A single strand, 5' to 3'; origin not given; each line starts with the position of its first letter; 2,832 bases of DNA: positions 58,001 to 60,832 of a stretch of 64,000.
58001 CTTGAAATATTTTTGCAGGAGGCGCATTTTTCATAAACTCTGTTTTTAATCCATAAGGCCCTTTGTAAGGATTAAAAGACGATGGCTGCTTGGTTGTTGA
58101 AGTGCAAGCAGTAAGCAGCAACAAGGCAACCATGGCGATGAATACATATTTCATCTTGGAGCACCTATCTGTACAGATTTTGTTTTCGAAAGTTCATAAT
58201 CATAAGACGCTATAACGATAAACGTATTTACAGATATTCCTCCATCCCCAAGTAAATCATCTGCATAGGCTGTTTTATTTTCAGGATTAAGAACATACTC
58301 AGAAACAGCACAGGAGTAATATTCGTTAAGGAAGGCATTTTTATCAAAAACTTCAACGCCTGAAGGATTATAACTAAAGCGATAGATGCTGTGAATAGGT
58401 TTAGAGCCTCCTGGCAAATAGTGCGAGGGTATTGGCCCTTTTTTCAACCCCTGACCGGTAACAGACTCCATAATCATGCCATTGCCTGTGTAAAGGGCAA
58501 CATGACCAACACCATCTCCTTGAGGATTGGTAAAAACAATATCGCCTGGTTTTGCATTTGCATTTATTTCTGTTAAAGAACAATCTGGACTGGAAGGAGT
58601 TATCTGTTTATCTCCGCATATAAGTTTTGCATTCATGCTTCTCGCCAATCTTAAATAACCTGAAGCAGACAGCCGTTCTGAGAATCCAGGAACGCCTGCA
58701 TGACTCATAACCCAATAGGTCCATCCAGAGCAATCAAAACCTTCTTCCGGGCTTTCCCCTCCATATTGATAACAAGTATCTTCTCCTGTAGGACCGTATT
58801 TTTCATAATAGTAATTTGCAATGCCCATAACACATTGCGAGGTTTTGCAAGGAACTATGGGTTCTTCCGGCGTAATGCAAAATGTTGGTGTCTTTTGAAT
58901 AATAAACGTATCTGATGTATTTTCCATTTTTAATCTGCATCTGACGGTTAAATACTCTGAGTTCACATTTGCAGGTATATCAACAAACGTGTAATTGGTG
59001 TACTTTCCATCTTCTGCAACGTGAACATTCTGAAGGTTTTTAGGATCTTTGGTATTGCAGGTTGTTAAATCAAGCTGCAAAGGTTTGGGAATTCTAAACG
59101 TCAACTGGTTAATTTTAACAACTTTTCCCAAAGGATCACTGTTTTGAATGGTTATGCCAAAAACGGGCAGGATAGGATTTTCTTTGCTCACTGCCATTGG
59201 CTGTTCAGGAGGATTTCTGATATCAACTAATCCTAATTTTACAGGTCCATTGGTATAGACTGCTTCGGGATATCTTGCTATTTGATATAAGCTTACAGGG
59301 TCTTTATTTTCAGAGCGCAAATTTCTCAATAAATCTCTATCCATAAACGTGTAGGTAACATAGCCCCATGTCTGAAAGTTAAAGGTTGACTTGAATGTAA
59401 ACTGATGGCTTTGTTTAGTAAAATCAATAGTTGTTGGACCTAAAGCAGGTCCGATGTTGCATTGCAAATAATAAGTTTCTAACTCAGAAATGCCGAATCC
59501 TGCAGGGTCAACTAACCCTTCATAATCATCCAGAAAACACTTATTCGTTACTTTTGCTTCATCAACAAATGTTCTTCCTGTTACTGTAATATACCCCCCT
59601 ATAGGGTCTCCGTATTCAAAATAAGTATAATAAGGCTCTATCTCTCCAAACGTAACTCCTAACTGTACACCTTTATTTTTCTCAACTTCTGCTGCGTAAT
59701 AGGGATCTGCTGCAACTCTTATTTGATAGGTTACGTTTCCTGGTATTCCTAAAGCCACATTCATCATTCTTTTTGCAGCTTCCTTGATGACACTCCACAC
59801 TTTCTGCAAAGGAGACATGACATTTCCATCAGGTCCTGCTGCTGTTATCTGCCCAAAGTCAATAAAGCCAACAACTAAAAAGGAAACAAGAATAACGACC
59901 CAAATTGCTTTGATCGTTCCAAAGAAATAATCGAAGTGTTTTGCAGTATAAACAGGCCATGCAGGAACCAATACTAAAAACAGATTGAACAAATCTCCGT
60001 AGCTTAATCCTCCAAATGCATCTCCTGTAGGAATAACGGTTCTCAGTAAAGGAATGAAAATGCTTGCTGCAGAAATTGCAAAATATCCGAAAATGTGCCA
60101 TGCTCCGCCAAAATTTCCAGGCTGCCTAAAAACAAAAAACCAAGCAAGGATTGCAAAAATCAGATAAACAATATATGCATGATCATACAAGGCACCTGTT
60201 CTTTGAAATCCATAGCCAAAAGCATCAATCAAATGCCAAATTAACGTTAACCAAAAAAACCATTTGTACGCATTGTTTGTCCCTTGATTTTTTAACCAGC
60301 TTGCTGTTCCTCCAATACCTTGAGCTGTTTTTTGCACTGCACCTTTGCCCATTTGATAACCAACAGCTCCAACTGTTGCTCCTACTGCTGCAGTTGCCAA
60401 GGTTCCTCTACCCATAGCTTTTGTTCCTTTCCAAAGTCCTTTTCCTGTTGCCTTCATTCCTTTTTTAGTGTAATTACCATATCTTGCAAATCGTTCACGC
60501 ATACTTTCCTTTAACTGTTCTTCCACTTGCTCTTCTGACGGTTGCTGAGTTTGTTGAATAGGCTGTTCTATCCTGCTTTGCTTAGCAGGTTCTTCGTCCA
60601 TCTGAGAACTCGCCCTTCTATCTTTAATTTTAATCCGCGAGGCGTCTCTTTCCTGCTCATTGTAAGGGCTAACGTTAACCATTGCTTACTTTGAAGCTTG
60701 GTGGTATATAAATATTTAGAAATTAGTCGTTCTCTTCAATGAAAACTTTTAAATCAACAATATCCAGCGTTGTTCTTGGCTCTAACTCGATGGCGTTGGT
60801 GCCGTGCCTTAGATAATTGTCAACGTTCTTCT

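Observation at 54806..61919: Five-gene co-directional cell-surface cluster: NlpC/P60 polytopic membrane protein plus three paralogous lipoproteins and a membrane-anchored secreted protein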

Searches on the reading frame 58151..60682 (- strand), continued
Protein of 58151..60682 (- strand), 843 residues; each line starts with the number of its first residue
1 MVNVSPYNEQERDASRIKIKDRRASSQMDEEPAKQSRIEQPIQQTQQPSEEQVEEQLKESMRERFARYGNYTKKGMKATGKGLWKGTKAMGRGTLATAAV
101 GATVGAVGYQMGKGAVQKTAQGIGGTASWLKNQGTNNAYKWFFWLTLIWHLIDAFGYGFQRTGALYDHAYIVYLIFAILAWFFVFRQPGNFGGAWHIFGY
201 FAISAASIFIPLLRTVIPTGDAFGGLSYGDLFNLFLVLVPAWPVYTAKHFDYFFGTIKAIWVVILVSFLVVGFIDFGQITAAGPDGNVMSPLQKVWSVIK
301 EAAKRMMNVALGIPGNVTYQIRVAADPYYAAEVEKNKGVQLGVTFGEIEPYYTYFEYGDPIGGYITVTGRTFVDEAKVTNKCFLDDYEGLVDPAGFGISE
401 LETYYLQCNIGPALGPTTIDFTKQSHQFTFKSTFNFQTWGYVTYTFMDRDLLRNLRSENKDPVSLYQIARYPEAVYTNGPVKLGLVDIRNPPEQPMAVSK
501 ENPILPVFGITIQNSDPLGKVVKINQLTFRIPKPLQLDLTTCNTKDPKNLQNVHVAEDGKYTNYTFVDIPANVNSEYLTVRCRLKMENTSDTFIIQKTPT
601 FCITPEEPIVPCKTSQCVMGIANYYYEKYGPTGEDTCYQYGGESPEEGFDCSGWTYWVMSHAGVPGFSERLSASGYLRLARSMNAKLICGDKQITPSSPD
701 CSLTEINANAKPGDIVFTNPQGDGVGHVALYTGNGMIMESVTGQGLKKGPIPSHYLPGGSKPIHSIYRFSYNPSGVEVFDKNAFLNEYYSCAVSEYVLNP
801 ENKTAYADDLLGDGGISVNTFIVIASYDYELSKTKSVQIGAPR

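Call 71: search_protein_families(library=pfam, proteins=[P0101, P0135, P0140, P0153, P0162, P0163, P0170, P0178, P0184, P0188], max_evalue=0.001)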
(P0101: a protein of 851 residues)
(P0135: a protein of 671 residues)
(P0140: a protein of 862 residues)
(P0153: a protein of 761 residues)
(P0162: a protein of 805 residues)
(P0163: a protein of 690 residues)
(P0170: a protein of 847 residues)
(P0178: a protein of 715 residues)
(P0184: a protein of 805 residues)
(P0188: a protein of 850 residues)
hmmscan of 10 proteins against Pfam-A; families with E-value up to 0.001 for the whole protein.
P0101 (851 aa): 1 family
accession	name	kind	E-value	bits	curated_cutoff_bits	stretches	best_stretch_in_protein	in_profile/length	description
PF01510.30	Amidase_2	-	1.1e-29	103.9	26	1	672-803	2-131/131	N-acetylmuramoyl-L-alanine amidase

P0135 (671 aa): 1 family
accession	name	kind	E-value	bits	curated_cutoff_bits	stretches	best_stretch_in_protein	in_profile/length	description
PF01464.25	SLT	-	7e-05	22.8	21.3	1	493-591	8-100/117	Transglycosylase SLT domain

P0140 (862 aa): 1 family
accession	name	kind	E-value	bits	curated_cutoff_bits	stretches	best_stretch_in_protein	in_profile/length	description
PF01464.25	SLT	-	1.1e-05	25.5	21.3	1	693-769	2-84/117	Transglycosylase SLT domain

P0153 (761 aa): 1 family
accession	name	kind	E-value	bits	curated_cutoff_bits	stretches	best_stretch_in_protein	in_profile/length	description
PF01464.25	SLT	-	2.6e-11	43.6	21.3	1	585-696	10-111/117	Transglycosylase SLT domain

P0162 (805 aa): 0 families

P0163 (690 aa): 1 family
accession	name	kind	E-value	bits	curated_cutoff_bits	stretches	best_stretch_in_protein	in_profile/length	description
PF01464.25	SLT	-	1.3e-08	34.9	21.3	1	528-615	3-83/117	Transglycosylase SLT domain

P0170 (847 aa): 1 family
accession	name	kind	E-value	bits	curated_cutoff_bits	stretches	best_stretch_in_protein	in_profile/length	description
PF01464.25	SLT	-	5.5e-09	36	21.3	1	681-764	2-85/117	Transglycosylase SLT domain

P0178 (715 aa): 2 families
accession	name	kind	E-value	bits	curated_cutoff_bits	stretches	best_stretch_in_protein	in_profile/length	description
PF18911.6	PKD_4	-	3.3e-16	59.5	27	1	610-697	1-85/85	PKD domain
PF00801.26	PKD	-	9.6e-11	42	23.5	1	623-691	9-76/80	PKD domain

P0184 (805 aa): 0 families

P0188 (850 aa): 0 families

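Call 73: search_solved_structures(query=A8, max_evalue=1)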
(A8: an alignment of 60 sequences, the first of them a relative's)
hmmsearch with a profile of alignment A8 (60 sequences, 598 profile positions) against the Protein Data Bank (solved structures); distinct sequences matched with E-value up to 1: 77 (the best 60 are shown).
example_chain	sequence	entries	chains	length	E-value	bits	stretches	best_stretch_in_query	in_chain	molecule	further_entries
9wik_R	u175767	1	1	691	0.00044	22.2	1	14-255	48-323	Soluble cytochrome b562,G-protein coupled receptor 84,LgBiT tag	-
9upu_R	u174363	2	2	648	0.00048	22.1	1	11-195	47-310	Soluble cytochrome b562,C-X-C chemokine receptor type 4,Oplophorus-luciferin 2-monooxygena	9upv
6co7_A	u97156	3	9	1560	0.0081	18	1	43-276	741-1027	Predicted protein | Transient receptor potential cation channel subfamily M member-like 2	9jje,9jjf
8yzk_A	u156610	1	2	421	0.0091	17.8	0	47-226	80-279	Soluble cytochrome b562,G-protein coupled receptor family C group 5 member D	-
6a69_A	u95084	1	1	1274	0.011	17.5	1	44-159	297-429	Plasma membrane calcium-transporting ATPase 1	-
9uoy_A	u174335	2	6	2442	0.011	17.5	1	101-222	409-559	Piezo-type mechanosensitive ion channel component 1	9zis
7efo_F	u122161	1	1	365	0.013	17.4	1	101-195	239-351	Lipopolysaccharide export system permease protein LptF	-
9h2p_A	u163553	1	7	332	0.014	17.2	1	141-289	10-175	Low conductance mechanosensitive channel YnaI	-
7n5d_A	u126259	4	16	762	0.018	16.8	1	74-257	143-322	Mechanosensitive ion channel Flycatcher1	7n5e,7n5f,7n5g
6wti_D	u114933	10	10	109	0.018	16.8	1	165-258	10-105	Cytochrome o ubiquinol oxidase, subunit IV | Cytochrome bo(3) ubiquinol oxidase subunit 4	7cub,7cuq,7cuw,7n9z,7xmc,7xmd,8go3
5l75_F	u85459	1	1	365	0.021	16.6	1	101-195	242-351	FIG000988: Predicted permease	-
7o4h_A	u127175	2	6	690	0.026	16.3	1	14-99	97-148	cGMP-gated cation channel alpha-1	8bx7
6urt_G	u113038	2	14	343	0.028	16.2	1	140-289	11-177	Low conductance mechanosensitive channel YnaI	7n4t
5y4o_A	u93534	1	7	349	0.029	16.2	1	140-289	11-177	Low conductance mechanosensitive channel YnaI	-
9h95_A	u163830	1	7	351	0.03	16.1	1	140-289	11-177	Low conductance mechanosensitive channel YnaI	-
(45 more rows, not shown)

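Call 82: search_protein_families(library=pfam, proteins=[L001:3235-4800:+], max_evalue=0.01)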
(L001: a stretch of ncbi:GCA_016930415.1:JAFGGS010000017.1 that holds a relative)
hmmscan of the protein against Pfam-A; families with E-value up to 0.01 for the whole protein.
L001:3235-4800:+ (521 aa): 0 families

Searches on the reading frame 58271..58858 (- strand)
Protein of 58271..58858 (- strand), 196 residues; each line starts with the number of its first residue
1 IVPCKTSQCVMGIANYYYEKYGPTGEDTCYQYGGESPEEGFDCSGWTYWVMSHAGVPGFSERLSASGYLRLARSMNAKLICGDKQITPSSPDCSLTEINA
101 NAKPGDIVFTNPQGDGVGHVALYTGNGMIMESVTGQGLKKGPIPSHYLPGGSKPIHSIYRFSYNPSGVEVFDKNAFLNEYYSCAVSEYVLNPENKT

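Call 89: search_dna_similar(query=window:58271-58858:-, collection=phages, mode=protein, max_evalue=0.001, max_rows=10)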
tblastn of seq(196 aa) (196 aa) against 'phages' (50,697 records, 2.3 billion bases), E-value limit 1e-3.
Records with a match: 11; places in all: 11; records where one place covers at least 80% of the query: 0.
Best place of each record, by identity: <60% 11.
By first word of the organism name: Bacteriophage 5; Listeria 3; Brochothrix 3.
By host as written in the record: - 5; Listeria monocytogenes 3; Brochothrix thermosphacta HER1187 2; Brochothrix thermosphacta Bt-YZU01 1.
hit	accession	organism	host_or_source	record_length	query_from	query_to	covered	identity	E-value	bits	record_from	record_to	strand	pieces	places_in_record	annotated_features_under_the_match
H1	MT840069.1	Bacteriophage sp.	human fecal samples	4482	28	147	61%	32.8%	3e-6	52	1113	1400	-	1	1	record has no annotation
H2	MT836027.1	Bacteriophage sp.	human fecal samples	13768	30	131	52%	36.5%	1e-7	56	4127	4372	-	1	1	record has no annotation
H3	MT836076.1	Bacteriophage sp.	human fecal samples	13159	30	132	53%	35.0%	2e-5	50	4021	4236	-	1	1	record has no annotation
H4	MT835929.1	Bacteriophage sp.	human fecal samples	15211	30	154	64%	28.5%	8e-4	45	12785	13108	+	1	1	record has no annotation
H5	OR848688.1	Listeria phage LM 4-14-1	Listeria monocytogenes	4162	29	132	53%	32.4%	8e-5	48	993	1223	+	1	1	record has no annotation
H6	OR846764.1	Listeria phage LM 4-11-1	Listeria monocytogenes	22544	29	132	53%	32.4%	8e-5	48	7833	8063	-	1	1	record has no annotation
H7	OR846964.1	Listeria phage LM 4-11-1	Listeria monocytogenes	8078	29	132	53%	32.4%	9e-5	48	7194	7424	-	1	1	record has no annotation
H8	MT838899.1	Bacteriophage sp.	human fecal samples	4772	30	130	52%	33.0%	3e-5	50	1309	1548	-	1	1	record has no annotation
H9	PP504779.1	Brochothrix phage BtpYZU04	Brochothrix thermosphacta Bt-YZU01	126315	41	150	56%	29.9%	2e-4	47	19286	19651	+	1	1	tail protein with lysin activity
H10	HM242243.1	Brochothrix phage A9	Brochothrix thermosphacta HER1187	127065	41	150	56%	29.9%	2e-4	47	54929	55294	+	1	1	gp100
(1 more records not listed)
